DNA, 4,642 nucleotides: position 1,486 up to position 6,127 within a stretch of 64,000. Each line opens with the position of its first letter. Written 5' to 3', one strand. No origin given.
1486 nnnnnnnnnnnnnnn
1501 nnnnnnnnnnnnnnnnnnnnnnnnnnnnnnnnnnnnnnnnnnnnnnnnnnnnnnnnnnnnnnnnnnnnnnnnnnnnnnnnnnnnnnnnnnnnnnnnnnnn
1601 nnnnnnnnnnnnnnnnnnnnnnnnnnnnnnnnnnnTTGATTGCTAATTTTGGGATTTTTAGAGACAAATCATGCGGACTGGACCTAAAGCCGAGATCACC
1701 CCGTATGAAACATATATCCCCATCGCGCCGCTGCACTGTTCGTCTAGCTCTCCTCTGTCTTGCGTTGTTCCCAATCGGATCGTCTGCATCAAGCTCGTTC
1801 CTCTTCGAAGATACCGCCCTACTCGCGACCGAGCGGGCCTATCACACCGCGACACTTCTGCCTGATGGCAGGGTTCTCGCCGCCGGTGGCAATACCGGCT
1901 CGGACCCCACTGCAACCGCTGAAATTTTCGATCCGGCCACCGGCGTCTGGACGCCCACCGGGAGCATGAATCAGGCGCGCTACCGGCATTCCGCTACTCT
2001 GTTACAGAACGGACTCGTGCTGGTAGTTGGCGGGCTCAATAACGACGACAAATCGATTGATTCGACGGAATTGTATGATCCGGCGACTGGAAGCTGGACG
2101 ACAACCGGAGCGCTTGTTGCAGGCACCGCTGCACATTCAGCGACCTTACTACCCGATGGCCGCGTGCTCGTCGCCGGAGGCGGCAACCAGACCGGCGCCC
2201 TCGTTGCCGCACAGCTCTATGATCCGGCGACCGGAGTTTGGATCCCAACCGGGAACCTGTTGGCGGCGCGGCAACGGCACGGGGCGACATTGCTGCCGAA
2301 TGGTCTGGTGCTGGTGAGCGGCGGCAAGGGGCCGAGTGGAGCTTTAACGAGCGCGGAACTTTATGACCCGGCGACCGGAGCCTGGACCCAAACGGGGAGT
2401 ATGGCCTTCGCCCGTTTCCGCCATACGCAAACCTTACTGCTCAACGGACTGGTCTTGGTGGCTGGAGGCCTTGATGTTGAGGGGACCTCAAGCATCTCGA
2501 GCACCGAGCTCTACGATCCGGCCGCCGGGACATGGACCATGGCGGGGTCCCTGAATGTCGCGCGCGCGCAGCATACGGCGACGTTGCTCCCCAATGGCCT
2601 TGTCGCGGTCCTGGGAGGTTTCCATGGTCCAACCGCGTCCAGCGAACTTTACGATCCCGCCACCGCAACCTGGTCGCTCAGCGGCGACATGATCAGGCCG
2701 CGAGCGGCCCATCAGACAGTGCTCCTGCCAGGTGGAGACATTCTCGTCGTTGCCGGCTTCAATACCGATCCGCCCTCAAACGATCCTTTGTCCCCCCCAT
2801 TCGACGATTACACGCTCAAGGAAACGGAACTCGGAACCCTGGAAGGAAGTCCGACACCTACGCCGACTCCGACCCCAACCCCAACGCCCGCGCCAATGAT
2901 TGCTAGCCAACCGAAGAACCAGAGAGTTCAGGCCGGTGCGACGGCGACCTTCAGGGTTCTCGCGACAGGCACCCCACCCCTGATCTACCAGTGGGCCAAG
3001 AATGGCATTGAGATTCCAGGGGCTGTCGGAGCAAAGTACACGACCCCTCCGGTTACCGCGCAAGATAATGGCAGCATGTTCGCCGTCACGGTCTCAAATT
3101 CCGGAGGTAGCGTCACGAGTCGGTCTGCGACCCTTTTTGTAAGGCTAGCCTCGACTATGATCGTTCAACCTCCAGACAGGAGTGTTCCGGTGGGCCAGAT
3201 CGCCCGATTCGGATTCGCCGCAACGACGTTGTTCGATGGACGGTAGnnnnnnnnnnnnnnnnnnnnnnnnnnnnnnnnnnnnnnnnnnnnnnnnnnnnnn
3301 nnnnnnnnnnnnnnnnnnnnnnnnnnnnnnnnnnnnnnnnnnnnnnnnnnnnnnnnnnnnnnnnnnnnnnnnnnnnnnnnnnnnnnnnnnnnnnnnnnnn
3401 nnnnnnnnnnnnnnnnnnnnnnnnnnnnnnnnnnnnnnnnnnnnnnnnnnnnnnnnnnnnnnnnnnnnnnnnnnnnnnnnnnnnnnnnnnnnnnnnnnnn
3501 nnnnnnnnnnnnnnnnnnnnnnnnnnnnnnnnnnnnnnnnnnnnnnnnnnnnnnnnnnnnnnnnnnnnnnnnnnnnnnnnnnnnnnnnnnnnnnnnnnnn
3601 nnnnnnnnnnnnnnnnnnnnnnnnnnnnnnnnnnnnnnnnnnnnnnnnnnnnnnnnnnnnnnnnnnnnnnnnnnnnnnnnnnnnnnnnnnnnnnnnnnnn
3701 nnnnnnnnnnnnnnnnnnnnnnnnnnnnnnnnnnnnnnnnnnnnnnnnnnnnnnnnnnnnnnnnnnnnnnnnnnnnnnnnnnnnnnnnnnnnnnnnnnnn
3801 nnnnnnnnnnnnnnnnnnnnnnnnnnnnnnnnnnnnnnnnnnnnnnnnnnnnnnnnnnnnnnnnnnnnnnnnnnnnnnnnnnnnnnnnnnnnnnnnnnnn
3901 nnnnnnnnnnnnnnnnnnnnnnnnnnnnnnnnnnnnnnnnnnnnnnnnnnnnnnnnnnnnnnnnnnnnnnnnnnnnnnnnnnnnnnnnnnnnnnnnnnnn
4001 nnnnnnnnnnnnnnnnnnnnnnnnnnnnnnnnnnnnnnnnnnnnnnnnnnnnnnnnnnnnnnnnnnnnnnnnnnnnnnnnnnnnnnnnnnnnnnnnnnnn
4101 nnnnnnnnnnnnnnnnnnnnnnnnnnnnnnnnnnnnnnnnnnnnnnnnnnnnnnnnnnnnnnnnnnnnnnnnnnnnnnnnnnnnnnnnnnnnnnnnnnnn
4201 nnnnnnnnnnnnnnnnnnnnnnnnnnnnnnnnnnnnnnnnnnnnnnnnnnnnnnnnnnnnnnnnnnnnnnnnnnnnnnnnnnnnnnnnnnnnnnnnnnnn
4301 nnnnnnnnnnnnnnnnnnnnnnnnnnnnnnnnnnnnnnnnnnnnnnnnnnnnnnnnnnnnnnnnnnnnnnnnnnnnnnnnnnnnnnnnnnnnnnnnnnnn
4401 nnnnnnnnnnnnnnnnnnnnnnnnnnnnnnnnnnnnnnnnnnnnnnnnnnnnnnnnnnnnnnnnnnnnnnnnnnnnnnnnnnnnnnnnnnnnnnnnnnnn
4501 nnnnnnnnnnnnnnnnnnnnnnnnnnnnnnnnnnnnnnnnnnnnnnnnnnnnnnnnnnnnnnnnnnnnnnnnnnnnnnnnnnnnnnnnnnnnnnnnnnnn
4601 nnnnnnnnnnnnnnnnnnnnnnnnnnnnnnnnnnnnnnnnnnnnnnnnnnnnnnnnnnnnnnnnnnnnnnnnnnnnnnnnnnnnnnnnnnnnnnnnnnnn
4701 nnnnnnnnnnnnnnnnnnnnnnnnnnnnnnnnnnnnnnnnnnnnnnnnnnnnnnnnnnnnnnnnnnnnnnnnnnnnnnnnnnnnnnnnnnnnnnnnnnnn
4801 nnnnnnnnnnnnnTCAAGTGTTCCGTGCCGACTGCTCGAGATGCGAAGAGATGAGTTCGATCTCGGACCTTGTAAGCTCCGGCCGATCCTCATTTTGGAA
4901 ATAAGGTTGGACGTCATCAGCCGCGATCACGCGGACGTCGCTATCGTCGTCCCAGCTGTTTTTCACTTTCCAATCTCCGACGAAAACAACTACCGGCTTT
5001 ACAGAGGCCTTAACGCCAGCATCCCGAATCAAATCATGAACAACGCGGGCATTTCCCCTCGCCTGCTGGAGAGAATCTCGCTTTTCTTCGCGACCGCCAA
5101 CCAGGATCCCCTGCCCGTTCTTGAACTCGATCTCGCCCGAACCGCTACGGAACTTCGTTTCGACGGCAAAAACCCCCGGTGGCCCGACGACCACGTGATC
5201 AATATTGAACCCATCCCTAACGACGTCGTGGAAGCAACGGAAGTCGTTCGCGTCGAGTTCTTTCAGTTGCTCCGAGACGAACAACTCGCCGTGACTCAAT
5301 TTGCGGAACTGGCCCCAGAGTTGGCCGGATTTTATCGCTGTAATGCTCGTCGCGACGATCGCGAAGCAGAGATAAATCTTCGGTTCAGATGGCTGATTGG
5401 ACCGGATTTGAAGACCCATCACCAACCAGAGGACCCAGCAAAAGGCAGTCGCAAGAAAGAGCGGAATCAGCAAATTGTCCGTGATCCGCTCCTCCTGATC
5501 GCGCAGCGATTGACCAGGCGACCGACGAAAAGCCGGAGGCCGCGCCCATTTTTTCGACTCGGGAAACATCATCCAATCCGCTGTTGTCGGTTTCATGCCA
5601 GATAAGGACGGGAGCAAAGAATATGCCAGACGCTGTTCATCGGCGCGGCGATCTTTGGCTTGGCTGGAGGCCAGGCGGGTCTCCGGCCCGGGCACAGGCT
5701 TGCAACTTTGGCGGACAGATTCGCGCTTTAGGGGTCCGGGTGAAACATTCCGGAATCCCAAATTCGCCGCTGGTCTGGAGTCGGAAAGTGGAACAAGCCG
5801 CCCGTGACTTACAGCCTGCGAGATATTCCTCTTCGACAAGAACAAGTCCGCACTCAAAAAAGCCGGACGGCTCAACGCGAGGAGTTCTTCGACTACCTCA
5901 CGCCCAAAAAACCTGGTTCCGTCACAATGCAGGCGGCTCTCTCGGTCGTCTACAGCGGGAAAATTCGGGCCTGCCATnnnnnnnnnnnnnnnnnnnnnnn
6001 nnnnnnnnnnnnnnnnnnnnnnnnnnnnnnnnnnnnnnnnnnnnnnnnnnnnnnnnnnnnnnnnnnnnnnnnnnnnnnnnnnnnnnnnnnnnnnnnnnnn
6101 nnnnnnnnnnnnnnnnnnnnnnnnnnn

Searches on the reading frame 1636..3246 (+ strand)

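Call 10: search_protein_families(library=pfam, proteins=[window:1636-3246:+], max_evalue=0.001)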
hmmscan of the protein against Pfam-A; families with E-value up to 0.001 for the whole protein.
window:1636-3246:+ (536 aa): 15 families
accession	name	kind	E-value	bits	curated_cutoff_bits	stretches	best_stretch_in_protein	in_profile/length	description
PF13418.12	Kelch_4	-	7.8e-48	160.6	21.6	5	114-160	1-47/49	Galactose oxidase, central domain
PF13964.12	Kelch_6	-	2.2e-43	145.3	25.3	3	67-115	2-50/50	Kelch motif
PF01344.31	Kelch_1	-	1.5e-38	130.3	20.1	4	71-112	5-46/46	Kelch motif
PF13415.12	Kelch_3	-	8.7e-32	109.1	22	3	271-317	2-47/48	Galactose oxidase, central domain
PF07646.21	Kelch_2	-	9.1e-27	92.1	21.3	1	115-158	2-45/48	Kelch motif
PF24981.1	Beta-prop_ATRN-LZTR1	-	3e-25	89.5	50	3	242-333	184-284/289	Attractin/LZTR1 beta-propeller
PF24681.1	Kelch_KLHDC2_KLHL20_DRC7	-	9.7e-24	84.3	50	2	70-278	2-221/221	KLHDC2/KLHL20/DRC7 Kelch-repeats domain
PF25210.1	Kelch_FKB95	-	8.5e-14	52.2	70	1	82-156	47-122/268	FKB95, Kelch-repeats domain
PF07250.17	Glyoxal_oxid_N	-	1.6e-10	41.1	37.5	0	92-186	45-139/243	Glyoxal oxidase N-terminus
PF07679.22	I-set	-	4.9e-06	26.9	23.7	1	420-496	1-85/90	Immunoglobulin I-set domain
PF13927.12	Ig_3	-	5.1e-06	27.3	30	1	420-480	2-71/78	Immunoglobulin domain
PF24996.1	NANM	-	1.4e-05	24.6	45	0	145-188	291-333/350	N-acetylneuraminate epimerase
PF13854.13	Kelch_HCF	-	7.1e-05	22.7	113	0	106-202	9-103/345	Host cell factor, Kelch-repeats domain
PF18755.6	RAMA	-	0.00029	21.2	35.2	0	65-95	41-71/107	Restriction Enzyme Adenine Methylase Associated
PF12904.13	Collagen_bind_2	-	0.00029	21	22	0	63-116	19-72/92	Putative collagen-binding domain of a collagenase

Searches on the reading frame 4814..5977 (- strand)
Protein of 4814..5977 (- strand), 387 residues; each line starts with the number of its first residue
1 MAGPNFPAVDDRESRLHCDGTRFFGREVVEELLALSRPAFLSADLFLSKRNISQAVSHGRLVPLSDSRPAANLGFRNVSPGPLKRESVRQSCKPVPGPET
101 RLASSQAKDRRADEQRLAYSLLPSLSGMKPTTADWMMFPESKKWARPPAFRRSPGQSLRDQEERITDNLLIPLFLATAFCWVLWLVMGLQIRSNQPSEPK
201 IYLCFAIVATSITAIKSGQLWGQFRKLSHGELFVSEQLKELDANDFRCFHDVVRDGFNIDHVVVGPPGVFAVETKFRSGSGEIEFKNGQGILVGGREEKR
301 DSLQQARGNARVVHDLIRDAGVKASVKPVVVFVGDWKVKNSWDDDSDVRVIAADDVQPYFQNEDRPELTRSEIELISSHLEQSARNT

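Call 10: search_protein_families(library=pfam, proteins=[window:4814-5977:-], max_evalue=0.001)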
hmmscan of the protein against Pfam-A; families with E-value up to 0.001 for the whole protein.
window:4814-5977:- (387 aa): 1 family
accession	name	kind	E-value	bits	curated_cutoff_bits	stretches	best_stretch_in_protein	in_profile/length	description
PF08378.17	NERD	-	1.1e-15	58.5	22.1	1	229-333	4-111/111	Nuclease-related domain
